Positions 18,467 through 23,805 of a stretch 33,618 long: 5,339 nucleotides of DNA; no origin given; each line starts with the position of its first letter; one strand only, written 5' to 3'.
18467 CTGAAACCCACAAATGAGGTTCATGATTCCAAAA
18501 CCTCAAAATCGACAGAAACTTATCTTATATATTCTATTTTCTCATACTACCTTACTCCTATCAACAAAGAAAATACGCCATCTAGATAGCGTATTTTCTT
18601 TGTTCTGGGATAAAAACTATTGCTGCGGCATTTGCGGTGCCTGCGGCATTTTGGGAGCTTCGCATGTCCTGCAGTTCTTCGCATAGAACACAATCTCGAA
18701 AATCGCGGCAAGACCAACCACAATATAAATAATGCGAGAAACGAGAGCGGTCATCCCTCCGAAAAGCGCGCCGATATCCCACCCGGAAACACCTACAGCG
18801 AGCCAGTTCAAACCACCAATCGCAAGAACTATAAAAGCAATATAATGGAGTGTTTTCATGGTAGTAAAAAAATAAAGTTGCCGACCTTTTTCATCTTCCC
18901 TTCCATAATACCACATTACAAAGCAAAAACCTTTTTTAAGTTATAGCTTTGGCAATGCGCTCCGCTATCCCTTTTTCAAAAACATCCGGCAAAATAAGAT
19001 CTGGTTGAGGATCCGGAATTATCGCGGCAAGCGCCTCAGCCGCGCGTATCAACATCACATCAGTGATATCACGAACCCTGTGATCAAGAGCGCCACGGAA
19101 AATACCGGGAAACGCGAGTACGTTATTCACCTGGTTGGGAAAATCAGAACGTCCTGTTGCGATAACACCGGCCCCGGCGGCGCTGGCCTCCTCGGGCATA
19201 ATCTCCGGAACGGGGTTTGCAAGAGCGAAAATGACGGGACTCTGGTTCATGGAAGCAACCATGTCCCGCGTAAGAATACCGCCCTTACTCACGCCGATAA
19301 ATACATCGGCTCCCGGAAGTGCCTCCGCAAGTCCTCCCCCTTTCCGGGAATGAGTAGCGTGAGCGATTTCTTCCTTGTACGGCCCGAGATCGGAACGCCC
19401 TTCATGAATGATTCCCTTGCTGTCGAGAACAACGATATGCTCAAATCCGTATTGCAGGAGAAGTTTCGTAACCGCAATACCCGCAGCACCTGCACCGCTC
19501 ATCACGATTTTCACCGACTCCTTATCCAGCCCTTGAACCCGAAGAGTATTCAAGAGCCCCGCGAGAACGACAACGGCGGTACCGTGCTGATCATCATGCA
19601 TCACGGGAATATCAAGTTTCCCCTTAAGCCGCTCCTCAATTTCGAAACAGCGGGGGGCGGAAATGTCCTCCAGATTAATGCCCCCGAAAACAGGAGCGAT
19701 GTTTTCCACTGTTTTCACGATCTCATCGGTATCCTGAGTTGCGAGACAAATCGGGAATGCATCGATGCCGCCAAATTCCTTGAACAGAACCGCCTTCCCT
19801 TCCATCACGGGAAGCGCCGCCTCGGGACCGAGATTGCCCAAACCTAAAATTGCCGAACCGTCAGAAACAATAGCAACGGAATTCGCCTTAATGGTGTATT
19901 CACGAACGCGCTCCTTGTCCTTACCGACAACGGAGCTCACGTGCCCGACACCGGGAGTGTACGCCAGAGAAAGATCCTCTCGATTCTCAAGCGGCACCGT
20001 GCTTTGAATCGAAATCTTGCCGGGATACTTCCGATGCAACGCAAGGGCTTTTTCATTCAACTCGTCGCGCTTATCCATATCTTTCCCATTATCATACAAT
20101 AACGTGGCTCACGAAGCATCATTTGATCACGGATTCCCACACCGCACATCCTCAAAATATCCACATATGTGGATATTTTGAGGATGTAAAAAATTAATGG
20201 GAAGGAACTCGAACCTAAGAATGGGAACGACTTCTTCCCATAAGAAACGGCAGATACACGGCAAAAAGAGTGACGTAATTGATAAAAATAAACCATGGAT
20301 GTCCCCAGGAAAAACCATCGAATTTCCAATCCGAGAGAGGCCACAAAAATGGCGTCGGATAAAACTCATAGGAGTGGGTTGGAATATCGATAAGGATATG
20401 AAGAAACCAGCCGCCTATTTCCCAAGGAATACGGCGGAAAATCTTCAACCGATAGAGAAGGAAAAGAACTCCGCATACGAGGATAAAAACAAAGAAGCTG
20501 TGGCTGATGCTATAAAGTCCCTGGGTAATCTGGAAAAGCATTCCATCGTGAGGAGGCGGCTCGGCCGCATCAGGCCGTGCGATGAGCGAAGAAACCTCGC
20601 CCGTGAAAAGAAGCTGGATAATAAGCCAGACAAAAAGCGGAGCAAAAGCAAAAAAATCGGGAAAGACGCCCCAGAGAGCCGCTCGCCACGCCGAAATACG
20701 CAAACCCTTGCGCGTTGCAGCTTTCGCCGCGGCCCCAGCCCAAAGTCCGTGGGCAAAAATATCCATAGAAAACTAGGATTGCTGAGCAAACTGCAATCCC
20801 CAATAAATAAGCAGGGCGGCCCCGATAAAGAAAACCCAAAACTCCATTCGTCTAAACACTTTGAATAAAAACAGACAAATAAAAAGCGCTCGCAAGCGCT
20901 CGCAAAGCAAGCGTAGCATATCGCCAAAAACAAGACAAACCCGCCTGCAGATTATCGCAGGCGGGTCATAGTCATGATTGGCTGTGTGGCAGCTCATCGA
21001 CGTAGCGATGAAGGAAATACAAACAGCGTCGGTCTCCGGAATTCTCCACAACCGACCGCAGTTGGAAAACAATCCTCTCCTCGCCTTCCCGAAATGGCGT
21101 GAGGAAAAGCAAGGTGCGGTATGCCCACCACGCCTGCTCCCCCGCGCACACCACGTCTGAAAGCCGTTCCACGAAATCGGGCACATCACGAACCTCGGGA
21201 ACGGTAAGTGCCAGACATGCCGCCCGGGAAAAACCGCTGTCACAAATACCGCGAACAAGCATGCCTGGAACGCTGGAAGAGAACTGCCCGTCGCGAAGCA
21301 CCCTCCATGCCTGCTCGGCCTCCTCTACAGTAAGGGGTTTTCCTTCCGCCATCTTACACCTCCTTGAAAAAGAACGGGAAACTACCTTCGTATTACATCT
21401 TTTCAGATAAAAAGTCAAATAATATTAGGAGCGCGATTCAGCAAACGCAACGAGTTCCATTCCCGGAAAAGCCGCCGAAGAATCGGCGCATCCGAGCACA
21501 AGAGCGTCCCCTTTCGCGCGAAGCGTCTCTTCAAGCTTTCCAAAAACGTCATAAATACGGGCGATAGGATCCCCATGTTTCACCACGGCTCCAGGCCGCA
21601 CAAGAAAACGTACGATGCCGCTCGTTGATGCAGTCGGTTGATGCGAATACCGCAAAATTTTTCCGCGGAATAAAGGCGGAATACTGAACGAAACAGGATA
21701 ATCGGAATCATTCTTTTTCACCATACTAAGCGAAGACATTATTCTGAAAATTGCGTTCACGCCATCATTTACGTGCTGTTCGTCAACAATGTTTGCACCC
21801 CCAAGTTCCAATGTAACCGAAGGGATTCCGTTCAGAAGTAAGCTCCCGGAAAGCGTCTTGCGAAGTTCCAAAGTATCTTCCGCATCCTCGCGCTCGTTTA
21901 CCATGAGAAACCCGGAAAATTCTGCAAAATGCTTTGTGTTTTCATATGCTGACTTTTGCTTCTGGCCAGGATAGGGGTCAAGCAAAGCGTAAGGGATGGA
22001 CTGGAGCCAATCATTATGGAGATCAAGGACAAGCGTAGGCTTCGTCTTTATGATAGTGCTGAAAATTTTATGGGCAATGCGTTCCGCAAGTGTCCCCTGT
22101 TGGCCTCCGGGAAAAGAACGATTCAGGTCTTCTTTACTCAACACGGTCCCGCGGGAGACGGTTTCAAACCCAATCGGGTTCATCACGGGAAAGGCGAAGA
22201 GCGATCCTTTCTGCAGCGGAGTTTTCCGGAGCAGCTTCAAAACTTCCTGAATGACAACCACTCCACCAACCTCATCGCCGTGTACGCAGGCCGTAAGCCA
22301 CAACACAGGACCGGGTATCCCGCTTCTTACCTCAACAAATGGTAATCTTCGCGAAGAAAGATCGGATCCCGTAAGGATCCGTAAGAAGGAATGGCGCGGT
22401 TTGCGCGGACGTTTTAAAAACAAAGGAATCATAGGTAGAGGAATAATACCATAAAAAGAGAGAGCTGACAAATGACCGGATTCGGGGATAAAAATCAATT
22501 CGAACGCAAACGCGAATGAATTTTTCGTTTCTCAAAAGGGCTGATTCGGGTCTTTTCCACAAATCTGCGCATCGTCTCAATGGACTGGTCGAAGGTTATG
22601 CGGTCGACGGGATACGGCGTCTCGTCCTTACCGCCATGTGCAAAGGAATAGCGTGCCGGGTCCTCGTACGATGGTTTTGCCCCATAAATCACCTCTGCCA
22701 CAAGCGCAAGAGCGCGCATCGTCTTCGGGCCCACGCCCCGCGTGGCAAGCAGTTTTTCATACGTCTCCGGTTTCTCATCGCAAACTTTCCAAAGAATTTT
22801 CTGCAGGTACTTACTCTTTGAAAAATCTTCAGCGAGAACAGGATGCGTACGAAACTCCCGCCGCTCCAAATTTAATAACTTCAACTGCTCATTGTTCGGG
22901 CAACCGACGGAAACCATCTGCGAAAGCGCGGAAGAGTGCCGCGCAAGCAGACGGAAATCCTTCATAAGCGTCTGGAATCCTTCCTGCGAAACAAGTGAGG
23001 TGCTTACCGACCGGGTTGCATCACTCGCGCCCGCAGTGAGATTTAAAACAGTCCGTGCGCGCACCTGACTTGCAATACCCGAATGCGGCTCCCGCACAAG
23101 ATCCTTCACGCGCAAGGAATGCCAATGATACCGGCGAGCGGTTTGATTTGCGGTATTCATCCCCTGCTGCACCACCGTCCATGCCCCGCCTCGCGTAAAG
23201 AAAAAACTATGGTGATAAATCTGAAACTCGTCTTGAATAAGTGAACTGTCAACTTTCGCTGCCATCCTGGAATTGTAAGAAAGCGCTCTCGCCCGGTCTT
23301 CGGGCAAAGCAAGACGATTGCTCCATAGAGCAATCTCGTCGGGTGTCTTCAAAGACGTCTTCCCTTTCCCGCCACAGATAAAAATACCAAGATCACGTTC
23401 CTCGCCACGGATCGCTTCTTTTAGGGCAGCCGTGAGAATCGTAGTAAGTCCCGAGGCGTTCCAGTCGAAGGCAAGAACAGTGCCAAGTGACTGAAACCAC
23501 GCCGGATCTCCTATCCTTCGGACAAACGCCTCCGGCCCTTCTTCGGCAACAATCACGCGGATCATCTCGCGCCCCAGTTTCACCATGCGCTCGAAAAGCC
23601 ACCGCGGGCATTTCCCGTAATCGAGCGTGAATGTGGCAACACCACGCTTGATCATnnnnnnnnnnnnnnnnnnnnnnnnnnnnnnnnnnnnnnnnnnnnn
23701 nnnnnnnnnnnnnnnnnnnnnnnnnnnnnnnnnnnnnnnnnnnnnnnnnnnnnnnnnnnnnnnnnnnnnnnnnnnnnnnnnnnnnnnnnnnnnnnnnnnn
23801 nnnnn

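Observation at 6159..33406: Two gene populations: dispersed GC-rich, Shine-Dalgarno-led, self-contained cassettes inside an SD-poor genome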

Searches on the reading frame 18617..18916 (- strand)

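Call 6: search_protein_families(library=pfam, proteins=[window:18617-18916:-], max_evalue=0.01)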
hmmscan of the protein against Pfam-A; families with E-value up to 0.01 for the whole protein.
window:18617-18916:- (99 aa): 1 family
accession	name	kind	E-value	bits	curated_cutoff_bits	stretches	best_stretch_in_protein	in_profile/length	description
PF04070.17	DUF378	-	7.7e-16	58.2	25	1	21-78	1-59/60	Domain of unknown function (DUF378)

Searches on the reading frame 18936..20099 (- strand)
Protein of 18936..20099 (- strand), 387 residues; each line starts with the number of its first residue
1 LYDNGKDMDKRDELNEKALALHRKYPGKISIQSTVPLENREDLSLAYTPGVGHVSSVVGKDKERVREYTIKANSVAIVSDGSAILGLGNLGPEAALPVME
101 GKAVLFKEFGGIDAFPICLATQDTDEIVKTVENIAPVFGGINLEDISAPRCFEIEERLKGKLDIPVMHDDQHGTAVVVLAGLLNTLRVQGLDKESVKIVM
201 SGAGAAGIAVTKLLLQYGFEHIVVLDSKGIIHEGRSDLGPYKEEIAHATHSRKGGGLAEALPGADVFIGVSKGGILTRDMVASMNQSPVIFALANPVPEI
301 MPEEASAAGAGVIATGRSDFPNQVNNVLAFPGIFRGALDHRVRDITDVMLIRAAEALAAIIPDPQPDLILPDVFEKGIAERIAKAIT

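Call 6: search_protein_families(library=pfam, proteins=[window:18936-20099:-], max_evalue=0.01)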
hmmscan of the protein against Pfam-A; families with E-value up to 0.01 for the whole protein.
window:18936-20099:- (387 aa): 3 families
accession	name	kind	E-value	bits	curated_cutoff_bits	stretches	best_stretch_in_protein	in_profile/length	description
PF00390.24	malic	-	8.7e-31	107.6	23.1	1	28-159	3-182/182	Malic enzyme, N-terminal domain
PF03949.21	Malic_M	-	3.4e-26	92.5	23.5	1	173-382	3-249/258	Malic enzyme, NAD binding domain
PF00208.27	ELFV_dehydrog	-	0.00089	19.5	23.4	1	176-233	15-70/241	Glutamate/Leucine/Phenylalanine/Valine dehydrogenase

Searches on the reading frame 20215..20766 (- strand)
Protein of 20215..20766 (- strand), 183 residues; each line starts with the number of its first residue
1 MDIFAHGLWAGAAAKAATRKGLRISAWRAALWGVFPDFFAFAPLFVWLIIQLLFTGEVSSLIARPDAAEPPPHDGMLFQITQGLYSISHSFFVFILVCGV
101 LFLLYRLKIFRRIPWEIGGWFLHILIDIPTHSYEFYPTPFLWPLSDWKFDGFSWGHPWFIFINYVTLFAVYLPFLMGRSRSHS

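Call 7: search_protein_families(library=pfam, proteins=[window:20215-20766:-], max_evalue=0.01)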
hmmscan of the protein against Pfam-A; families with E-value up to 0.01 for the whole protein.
window:20215-20766:- (183 aa): 1 family
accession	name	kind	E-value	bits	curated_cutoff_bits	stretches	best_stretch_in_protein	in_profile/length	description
PF04307.19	YdjM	-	2.8e-05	24.1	29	1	1-167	1-145/176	YdjM inner membrane protein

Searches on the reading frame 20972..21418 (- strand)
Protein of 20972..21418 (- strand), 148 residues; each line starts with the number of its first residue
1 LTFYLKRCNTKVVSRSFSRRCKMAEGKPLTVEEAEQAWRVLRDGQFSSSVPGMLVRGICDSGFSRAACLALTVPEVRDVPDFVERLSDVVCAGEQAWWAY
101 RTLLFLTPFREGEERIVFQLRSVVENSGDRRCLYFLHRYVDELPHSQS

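Call 7: search_protein_families(library=pfam, proteins=[window:20972-21418:-], max_evalue=0.01)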
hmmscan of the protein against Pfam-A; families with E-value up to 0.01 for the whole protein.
window:20972-21418:- (148 aa): 0 families

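Call 51: search_protein_families(library=phrogs, proteins=[window:20972-21352:-], max_evalue=0.1)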
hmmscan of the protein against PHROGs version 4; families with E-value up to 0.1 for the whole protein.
window:20972-21352:- (126 aa): 0 families

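Call 52: search_protein_families(library=padloc, proteins=[window:20972-21352:-], max_evalue=0.1)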
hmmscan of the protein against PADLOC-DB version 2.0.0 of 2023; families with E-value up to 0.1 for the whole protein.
window:20972-21352:- (126 aa): 0 families

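Call 53: search_protein_families(library=ncbifam, proteins=[window:20972-21352:-], max_evalue=0.1)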
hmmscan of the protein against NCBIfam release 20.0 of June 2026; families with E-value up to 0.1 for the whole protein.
window:20972-21352:- (126 aa): 0 families

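Call 94: find_related_loci(query=window:20972-21352:-, collection=viral_contigs, flank=3000)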
Query window:20972-21352:- (126 aa) in viral_contigs; peptide patterns used: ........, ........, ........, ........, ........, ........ (x = any residue, [..] = any of these).
6 stretches matched a pattern, but none encodes a relative of the query by tblastn (E <= 1e-3).

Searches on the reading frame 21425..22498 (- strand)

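Call 7: search_protein_families(library=pfam, proteins=[window:21425-22498:-], max_evalue=0.01)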
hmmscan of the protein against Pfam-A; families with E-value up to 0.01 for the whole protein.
window:21425-22498:- (357 aa): 1 family
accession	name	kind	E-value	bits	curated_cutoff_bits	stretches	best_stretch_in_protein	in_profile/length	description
PF24827.1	AstE_AspA_cat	-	3.3e-24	85.9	25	1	62-256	1-191/192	Succinylglutamate desuccinylase/Aspartoacylase catalytic domain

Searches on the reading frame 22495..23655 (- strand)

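Call 7: search_protein_families(library=pfam, proteins=[window:22495-23655:-], max_evalue=0.01)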
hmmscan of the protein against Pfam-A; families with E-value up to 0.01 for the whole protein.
window:22495-23655:- (386 aa): 1 family
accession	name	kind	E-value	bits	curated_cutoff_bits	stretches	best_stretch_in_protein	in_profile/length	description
PF05559.16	DUF763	-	8.3e-121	403.5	35.5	1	5-350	1-319/319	Protein of unknown function (DUF763)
